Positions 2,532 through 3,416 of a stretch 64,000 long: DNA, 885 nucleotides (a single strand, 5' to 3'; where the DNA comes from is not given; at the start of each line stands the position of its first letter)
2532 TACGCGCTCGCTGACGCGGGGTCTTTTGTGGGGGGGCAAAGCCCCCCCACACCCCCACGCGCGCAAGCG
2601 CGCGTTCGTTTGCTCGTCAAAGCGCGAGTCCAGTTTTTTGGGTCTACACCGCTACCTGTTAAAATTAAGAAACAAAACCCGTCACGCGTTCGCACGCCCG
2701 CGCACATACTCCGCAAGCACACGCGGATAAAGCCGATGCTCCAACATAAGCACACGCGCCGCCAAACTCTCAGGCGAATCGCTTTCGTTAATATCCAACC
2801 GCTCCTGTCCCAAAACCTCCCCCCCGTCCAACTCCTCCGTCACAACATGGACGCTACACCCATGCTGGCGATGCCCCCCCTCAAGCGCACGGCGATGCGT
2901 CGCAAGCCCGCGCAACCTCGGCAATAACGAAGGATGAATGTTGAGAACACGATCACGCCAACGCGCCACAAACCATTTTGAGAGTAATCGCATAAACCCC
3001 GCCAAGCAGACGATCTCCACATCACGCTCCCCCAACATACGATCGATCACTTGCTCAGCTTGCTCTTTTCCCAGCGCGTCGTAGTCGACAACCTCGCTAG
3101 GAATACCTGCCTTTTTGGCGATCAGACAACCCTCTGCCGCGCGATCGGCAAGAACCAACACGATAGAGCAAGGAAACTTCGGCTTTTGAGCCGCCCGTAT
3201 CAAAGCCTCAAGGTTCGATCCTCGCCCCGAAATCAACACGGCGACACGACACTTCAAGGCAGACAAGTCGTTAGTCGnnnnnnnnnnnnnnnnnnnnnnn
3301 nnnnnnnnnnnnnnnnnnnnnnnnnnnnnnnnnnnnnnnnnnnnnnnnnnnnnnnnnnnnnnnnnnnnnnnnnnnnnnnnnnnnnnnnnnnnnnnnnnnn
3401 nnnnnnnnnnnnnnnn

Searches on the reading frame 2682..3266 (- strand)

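Call 47: search_protein_families(library=pfam, proteins=[window:2682-3266:-], max_evalue=0.00001)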
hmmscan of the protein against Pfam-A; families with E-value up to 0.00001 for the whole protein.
window:2682-3266:- (194 aa): 1 family
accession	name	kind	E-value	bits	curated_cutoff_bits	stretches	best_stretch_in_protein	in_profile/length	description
PF00551.24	Formyl_trans_N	-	2.1e-49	168.2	26.1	1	7-184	2-181/181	Formyl transferase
